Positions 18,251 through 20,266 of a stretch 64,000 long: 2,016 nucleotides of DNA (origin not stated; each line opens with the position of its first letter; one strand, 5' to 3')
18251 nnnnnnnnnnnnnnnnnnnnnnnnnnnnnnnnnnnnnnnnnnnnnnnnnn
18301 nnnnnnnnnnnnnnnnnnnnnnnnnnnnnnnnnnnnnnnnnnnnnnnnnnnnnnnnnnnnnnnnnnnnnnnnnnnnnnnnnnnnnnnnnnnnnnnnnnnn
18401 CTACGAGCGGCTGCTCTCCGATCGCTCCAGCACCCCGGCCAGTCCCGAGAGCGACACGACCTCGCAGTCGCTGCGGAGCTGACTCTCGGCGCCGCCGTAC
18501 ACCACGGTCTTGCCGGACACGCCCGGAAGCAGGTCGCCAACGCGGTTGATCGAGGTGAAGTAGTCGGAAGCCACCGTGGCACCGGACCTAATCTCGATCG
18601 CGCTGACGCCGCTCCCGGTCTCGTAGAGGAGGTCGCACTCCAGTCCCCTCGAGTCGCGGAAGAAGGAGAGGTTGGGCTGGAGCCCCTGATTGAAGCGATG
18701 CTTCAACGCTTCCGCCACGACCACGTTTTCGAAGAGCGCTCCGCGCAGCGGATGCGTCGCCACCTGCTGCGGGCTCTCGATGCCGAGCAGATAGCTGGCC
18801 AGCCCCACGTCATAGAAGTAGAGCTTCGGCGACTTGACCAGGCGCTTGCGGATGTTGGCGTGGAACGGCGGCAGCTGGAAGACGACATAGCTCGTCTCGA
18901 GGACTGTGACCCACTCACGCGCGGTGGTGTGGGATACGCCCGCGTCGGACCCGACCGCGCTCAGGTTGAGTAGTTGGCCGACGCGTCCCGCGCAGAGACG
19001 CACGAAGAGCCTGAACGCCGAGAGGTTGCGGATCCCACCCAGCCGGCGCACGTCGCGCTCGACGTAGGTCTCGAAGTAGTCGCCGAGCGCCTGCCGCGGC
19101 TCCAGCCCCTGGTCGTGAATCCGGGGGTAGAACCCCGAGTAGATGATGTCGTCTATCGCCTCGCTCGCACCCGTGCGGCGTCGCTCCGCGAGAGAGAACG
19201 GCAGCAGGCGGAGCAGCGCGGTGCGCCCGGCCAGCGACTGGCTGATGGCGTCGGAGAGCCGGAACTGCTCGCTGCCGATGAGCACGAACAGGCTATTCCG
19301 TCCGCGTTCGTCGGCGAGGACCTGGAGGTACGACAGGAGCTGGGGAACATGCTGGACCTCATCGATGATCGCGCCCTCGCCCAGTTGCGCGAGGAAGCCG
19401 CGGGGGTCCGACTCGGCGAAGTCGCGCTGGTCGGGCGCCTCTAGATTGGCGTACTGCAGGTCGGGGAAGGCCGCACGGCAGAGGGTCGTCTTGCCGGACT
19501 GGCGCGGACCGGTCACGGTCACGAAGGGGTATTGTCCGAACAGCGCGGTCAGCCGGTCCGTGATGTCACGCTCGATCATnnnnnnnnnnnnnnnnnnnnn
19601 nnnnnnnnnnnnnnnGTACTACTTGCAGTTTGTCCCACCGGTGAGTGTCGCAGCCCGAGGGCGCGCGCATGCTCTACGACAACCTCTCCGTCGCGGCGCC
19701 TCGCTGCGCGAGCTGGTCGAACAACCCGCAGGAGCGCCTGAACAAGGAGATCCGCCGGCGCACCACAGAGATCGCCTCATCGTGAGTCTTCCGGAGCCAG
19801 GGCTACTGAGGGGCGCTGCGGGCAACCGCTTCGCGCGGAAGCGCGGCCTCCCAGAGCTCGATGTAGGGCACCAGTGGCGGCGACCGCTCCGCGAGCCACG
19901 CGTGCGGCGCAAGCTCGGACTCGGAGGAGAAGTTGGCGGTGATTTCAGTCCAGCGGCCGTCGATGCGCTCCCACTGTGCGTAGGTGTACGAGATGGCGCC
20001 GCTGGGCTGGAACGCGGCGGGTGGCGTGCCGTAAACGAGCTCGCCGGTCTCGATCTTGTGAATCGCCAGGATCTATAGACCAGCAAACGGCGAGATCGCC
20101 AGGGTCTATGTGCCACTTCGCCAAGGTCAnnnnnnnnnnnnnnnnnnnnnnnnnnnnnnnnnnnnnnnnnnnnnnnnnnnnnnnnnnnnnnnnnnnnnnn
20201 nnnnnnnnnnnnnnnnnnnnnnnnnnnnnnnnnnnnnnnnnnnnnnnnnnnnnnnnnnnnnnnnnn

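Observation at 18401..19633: DUF4143-type AAA ATPase guarded by a perfect 29-bp AT-rich palindrome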

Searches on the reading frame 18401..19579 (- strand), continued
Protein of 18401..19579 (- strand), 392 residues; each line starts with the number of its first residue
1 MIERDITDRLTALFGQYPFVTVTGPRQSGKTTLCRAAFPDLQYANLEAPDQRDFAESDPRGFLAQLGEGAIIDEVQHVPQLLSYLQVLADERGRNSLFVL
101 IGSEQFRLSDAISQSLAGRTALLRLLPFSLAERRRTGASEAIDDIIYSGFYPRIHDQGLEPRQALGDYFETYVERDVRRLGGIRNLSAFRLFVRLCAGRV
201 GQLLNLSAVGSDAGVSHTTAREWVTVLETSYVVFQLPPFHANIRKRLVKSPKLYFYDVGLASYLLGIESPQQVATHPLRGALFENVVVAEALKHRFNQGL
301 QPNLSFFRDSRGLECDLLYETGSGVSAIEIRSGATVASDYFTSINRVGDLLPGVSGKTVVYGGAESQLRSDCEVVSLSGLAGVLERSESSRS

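Call 74: search_protein_families(library=pfam, proteins=[P0008, P0018], max_evalue=0.01)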
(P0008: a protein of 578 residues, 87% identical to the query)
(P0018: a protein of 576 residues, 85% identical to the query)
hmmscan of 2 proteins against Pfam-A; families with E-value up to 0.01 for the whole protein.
P0008 (578 aa): 4 families
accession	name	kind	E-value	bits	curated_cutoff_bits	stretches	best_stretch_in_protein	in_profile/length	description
PF13635.12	DUF4143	-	1.4e-48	165.1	28.1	1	174-333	1-160/160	Domain of unknown function (DUF4143)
PF13173.12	AAA_14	-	2e-25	89.7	27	1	18-132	3-127/129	AAA domain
PF13191.12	AAA_16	-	0.00026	22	32.6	1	9-114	11-122/167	AAA ATPase domain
PF13401.12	AAA_22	-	0.00036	21.3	27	0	19-38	7-26/130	AAA domain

P0018 (576 aa): 4 families
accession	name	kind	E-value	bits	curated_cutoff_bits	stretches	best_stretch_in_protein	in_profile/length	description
PF13635.12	DUF4143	-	1.1e-50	172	28.1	1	174-333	1-160/160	Domain of unknown function (DUF4143)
PF13173.12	AAA_14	-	9e-26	90.8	27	1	18-132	3-127/129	AAA domain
PF13401.12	AAA_22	-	0.00021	22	27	0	19-38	7-26/130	AAA domain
PF13191.12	AAA_16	-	0.00022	22.2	32.6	1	9-71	11-87/167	AAA ATPase domain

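Call 76: find_encoding_contigs(protein=window:18404-19579:-, flank=3000, max_places=4)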
Protein window:18404-19579:- (392 aa): no gene with exactly this product is on record in the collection.

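Call 77: find_encoding_contigs(protein=P0001, flank=3000, max_places=3)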
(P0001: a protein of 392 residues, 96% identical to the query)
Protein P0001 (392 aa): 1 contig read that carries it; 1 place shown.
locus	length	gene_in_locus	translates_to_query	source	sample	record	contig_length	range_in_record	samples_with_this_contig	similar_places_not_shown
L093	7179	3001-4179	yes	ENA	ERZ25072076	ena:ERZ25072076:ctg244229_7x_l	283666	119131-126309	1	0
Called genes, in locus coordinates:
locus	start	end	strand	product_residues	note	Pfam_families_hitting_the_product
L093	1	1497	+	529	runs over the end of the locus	PF00665:rve, PF22483:Mu-transpos_C_2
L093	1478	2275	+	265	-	PF01695:IstB_IS21, PF00308:Bac_DnaA (weak)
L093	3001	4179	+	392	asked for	PF13173:AAA_14, PF13635:DUF4143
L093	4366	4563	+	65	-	-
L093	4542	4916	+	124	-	PF13683:rve_3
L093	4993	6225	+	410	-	-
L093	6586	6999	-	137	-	PF01850:PIN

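Call 107: find_encoding_contigs(protein=P0067, flank=400, max_places=3)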
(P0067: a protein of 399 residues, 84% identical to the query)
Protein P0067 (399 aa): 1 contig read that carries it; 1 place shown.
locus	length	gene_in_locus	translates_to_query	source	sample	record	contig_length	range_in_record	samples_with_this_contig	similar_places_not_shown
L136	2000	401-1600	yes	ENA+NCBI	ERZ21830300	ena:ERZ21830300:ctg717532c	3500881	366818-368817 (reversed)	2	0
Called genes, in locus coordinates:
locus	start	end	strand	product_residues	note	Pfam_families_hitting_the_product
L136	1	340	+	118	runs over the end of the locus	PF13975:gag-asp_proteas (weak)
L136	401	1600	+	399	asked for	PF13173:AAA_14, PF13635:DUF4143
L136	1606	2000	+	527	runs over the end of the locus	PF00251:Glyco_hydro_32N, PF08244:Glyco_hydro_32C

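Call 108: find_encoding_contigs(protein=P0120, flank=400, max_places=3)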
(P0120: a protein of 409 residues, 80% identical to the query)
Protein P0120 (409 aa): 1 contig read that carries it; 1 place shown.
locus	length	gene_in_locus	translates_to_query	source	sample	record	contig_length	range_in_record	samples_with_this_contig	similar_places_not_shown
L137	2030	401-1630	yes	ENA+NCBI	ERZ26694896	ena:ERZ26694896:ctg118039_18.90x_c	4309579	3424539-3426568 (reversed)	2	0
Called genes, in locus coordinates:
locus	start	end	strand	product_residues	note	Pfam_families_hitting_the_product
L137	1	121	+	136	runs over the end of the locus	PF13650:Asp_protease_2 (weak), PF13975:gag-asp_proteas (weak)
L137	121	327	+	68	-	PF15919:HicB_lk_antitox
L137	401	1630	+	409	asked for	PF13173:AAA_14, PF13635:DUF4143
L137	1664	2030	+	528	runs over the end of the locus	PF00251:Glyco_hydro_32N, PF08244:Glyco_hydro_32C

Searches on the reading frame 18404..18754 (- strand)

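Call 48: search_protein_families(library=pfam, proteins=[window:18404-18754:-], max_evalue=10)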
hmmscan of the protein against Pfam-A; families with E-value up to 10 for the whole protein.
seq(117 aa): 1 family
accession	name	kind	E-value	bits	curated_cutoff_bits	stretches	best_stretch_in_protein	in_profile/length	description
PF13635.12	DUF4143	-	4.1e-11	43.3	28.1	1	1-57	103-159/160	Domain of unknown function (DUF4143)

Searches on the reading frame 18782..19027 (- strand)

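Call 48: search_protein_families(library=pfam, proteins=[window:18782-19027:-], max_evalue=10)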
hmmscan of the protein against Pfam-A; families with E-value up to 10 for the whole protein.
seq(82 aa): 1 family
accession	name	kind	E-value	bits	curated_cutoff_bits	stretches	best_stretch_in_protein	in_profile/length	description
PF13635.12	DUF4143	-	1.1e-25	90.6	28.1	1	2-82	13-93/160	Domain of unknown function (DUF4143)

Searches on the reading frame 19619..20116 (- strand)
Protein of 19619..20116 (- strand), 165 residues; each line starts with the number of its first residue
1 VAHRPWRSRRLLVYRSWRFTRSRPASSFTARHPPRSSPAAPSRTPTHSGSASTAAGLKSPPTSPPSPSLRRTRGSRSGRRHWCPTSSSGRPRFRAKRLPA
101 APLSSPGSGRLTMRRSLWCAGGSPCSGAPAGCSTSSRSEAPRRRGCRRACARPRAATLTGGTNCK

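Call 9: search_protein_families(library=pfam, proteins=[window:19619-20116:-], max_evalue=0.01)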
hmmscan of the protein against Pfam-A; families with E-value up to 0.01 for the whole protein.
window:19619-20116:- (165 aa): 0 families

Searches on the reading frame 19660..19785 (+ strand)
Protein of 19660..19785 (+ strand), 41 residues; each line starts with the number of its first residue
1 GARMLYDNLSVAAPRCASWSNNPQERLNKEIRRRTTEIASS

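Call 74: search_protein_families(library=pfam, proteins=[window:19660-19785:+], max_evalue=0.01)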
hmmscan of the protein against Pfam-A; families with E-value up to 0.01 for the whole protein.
window:19660-19785:+ (41 aa): 1 family
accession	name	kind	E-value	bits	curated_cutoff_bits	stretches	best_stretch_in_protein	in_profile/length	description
PF00872.24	Transposase_mut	-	0.00018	21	21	1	17-37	331-351/379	Transposase, Mutator family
